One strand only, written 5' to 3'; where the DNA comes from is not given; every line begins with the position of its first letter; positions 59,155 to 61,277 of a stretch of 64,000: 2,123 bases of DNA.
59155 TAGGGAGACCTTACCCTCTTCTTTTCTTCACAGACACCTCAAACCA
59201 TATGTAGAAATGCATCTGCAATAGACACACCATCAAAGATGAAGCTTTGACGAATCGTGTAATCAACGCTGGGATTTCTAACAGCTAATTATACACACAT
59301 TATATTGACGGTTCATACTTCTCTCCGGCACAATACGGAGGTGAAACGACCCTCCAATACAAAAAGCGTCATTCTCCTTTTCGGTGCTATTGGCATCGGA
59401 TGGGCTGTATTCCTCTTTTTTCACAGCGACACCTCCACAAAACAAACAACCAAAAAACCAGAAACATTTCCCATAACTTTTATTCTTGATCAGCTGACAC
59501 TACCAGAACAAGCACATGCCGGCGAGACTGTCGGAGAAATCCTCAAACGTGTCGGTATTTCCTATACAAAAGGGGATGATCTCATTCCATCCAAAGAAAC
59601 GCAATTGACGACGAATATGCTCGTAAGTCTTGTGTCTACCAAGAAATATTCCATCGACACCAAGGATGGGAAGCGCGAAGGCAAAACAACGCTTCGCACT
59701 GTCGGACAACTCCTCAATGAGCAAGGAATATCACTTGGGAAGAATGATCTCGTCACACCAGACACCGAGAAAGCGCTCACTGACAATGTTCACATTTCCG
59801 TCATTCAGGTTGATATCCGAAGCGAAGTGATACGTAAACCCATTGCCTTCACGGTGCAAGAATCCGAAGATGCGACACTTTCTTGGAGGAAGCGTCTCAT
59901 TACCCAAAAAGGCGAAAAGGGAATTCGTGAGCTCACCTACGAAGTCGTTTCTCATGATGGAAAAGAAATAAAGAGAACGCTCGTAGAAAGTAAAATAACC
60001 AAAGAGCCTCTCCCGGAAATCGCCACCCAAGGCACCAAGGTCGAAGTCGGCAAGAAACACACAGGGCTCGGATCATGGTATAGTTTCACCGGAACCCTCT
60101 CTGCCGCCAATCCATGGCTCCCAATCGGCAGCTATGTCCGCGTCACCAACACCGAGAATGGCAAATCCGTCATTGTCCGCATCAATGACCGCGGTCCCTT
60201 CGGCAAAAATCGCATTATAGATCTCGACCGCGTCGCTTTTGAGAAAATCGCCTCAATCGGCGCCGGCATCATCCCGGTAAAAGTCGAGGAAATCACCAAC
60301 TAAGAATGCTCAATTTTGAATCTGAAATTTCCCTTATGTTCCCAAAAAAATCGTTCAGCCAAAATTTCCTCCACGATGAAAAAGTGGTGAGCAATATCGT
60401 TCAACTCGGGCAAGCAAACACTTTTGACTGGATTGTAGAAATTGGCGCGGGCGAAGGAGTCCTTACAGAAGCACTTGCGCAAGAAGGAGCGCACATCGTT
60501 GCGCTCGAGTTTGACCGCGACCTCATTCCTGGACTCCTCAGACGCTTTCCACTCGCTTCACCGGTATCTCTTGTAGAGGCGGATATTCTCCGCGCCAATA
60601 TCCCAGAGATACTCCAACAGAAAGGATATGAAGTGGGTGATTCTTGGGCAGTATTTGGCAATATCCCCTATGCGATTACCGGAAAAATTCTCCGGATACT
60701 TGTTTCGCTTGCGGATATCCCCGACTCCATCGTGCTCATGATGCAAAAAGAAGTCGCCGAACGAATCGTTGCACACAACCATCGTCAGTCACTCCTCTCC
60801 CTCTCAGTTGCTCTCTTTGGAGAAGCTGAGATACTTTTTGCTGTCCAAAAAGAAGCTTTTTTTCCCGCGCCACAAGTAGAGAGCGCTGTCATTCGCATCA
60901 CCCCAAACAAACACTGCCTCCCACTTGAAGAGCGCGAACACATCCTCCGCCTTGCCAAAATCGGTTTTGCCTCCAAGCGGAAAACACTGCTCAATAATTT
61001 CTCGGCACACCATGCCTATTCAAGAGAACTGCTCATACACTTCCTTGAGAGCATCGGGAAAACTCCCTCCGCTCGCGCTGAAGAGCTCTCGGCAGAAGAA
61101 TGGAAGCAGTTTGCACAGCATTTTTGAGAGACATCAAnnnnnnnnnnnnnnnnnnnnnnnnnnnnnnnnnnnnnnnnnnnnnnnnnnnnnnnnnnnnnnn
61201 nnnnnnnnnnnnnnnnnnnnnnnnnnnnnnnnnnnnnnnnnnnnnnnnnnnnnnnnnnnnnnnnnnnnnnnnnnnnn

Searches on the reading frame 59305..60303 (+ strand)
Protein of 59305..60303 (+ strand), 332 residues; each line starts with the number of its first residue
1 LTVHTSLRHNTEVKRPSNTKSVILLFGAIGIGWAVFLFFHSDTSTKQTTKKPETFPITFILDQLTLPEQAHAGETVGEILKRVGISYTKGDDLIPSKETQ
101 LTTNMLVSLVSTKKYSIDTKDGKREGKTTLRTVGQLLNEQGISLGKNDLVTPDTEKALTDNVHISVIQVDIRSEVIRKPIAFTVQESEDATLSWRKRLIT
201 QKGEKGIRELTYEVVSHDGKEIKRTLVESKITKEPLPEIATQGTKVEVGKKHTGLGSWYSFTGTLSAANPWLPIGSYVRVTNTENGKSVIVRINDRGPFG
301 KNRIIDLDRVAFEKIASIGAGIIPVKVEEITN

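Call 16: search_protein_families(library=pfam, proteins=[window:59305-60303:+], max_evalue=0.001)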
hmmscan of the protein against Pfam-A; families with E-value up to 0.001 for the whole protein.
window:59305-60303:+ (332 aa): 4 families
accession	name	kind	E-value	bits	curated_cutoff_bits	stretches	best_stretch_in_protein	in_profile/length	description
PF03330.24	DPBB_1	-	1.9e-18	66.9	28.8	1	252-327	12-83/83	Lytic transglycolase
PF07501.17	G5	-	3.5e-18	66.1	23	1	174-245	4-75/75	G5 domain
PF03990.20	DUF348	-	2.2e-12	46.9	24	1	121-153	6-39/41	G5-linked-Ubiquitin-like domain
PF00967.23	Barwin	-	8.5e-05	22.9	21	1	273-322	59-105/119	Barwin family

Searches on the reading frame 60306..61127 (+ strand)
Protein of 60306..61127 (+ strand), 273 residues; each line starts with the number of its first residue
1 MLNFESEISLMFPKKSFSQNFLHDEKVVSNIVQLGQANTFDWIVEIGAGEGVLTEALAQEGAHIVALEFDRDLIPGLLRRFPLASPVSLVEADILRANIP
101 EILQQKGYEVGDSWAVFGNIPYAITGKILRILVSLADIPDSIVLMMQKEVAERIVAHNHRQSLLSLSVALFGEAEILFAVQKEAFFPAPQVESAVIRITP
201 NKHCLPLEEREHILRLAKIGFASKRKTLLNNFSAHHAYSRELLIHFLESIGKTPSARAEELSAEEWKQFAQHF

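Call 16: search_protein_families(library=pfam, proteins=[window:60306-61127:+], max_evalue=0.001)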
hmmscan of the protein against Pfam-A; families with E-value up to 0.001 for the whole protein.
window:60306-61127:+ (273 aa): 1 family
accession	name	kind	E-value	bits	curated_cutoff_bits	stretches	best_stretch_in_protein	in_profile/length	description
PF00398.26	RrnaAD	-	7.9e-46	156.7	24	1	14-268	5-256/263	Ribosomal RNA adenine dimethylase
